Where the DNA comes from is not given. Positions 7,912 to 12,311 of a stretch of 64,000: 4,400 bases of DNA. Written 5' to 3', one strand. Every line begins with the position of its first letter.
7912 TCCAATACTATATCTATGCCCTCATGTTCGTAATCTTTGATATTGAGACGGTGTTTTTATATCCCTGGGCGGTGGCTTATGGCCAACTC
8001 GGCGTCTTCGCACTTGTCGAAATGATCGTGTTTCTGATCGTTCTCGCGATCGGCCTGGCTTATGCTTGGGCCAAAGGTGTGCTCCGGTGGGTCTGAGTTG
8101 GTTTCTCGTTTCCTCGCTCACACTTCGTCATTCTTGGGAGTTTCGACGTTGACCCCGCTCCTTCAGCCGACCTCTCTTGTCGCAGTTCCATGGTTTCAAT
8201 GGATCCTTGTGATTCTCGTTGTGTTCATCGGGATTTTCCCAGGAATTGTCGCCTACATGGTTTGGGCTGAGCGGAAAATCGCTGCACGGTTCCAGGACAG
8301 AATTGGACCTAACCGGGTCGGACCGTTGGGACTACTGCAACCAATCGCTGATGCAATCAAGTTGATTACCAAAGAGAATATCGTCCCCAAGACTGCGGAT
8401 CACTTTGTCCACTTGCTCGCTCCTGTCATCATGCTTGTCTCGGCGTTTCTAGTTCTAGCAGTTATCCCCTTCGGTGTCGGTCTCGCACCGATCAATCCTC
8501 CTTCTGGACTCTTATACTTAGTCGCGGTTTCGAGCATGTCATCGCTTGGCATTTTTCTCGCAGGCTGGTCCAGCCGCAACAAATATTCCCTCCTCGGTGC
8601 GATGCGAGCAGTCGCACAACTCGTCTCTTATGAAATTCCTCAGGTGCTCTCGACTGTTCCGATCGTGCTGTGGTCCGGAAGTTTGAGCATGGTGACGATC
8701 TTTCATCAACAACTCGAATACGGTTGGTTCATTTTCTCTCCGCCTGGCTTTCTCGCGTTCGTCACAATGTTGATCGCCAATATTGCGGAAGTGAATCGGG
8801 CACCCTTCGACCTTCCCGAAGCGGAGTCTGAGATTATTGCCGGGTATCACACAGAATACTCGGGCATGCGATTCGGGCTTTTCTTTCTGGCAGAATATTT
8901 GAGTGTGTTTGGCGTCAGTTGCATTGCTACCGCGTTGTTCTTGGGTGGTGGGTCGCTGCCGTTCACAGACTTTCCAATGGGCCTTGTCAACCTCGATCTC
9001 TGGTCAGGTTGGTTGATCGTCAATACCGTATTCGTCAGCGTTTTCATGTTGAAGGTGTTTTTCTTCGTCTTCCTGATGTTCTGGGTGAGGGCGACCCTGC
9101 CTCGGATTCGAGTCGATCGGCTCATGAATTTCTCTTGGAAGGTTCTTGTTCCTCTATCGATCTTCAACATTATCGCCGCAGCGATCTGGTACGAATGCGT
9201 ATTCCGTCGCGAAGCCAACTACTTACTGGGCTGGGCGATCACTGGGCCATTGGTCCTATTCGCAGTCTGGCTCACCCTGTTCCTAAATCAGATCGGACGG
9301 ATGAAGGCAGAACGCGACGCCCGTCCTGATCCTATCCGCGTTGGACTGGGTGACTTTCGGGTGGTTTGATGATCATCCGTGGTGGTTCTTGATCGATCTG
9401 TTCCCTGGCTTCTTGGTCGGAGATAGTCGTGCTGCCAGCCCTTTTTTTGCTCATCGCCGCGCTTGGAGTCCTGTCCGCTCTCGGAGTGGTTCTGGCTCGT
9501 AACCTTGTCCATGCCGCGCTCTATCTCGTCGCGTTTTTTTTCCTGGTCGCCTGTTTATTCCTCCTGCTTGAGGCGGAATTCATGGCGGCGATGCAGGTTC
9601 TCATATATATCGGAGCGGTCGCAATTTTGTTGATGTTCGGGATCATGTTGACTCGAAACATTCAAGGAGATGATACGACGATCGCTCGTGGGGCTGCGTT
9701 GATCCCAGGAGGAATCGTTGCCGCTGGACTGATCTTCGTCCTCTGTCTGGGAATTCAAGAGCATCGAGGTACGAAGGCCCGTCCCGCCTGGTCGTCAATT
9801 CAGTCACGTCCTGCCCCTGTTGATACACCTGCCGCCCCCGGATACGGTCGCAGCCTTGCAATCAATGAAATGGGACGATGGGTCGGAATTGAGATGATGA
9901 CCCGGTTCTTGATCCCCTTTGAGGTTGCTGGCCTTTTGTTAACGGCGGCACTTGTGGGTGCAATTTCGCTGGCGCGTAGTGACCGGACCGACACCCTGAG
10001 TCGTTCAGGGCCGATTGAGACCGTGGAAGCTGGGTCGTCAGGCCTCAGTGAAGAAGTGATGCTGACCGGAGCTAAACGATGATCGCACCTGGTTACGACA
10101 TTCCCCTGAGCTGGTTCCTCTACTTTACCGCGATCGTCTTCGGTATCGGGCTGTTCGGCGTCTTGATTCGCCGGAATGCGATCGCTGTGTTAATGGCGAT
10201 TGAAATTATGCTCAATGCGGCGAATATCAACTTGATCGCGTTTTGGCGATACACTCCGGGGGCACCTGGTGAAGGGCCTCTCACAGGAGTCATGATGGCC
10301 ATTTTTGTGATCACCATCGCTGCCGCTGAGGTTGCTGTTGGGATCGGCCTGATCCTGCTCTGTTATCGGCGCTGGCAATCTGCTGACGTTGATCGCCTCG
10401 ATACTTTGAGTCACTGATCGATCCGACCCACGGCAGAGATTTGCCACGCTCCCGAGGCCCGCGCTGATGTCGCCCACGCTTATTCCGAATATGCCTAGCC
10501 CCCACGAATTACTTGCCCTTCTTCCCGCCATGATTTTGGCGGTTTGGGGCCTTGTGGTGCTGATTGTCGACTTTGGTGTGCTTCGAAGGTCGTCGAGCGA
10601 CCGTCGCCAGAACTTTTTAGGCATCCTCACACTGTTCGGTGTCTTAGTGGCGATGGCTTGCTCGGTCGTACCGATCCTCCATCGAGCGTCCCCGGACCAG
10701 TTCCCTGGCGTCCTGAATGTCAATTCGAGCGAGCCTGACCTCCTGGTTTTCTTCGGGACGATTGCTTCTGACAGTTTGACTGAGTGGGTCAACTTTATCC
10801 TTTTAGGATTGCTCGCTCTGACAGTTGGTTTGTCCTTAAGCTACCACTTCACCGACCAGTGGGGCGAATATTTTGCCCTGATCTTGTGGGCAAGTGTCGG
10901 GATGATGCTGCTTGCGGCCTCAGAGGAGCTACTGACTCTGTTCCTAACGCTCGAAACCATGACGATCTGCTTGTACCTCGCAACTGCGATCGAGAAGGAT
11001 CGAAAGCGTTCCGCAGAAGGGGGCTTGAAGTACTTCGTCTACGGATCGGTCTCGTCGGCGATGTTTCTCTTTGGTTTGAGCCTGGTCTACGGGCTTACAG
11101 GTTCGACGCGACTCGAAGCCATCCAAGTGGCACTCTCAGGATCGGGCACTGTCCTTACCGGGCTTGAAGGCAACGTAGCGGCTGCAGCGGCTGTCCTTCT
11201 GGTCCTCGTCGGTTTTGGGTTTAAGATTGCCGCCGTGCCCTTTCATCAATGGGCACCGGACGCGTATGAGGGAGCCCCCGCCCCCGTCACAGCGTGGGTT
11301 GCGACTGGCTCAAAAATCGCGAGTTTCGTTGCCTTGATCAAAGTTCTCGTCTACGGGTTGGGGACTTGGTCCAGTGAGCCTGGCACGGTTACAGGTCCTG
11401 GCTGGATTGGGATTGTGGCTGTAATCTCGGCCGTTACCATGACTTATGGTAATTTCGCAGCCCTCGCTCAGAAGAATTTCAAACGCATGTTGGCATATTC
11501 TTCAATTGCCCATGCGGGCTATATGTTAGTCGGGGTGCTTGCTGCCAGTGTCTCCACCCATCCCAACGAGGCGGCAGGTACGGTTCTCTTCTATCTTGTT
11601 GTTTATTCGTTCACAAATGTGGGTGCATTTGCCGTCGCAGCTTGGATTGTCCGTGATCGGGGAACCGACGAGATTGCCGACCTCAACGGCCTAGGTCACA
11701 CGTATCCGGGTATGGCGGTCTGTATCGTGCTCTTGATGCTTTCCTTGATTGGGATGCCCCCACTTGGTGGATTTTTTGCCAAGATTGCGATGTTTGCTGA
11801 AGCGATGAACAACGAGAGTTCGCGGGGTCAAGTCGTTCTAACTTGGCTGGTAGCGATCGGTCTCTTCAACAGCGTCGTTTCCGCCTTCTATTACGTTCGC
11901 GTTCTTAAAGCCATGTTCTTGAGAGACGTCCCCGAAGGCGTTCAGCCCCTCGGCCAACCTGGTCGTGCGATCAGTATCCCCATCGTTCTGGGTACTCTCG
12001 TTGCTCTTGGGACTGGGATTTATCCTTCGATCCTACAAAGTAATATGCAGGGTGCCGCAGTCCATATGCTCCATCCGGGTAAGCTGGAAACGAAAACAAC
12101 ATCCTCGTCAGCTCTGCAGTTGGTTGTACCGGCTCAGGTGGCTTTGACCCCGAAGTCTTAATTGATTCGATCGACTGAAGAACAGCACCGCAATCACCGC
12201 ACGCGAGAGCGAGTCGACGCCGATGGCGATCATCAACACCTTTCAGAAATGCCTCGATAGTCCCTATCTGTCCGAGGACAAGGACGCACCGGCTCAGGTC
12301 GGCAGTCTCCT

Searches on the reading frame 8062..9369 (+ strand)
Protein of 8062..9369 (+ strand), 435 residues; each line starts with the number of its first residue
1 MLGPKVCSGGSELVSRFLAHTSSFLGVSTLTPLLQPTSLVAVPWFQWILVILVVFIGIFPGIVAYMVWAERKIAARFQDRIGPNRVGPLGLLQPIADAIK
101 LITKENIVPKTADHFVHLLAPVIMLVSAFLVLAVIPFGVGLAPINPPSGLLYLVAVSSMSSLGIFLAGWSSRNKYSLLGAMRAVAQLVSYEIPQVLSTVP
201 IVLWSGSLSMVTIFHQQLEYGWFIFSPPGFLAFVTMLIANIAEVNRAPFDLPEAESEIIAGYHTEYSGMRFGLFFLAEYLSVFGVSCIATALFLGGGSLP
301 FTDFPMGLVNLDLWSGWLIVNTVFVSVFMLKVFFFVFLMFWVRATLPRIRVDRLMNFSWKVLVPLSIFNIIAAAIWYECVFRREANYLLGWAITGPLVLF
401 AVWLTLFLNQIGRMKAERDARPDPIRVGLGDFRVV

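Call 92: search_protein_families(library=pfam, proteins=[window:8062-9369:+], max_evalue=0.001)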
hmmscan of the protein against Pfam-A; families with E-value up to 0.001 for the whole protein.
window:8062-9369:+ (435 aa): 1 family
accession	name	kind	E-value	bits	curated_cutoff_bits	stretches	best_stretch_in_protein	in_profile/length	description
PF00146.26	NADHdh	-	4.7e-115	384.5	27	1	52-373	3-297/298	NADH dehydrogenase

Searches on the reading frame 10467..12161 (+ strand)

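Call 92: search_protein_families(library=pfam, proteins=[window:10467-12161:+], max_evalue=0.001)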
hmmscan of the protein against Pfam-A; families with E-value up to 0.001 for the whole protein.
window:10467-12161:+ (564 aa): 1 family
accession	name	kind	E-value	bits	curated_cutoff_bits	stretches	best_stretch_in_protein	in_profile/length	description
PF00361.26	Proton_antipo_M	-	1.1e-64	218.9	21.5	1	152-453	1-282/294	NADH:quinone oxidoreductase/Mrp antiporter, TM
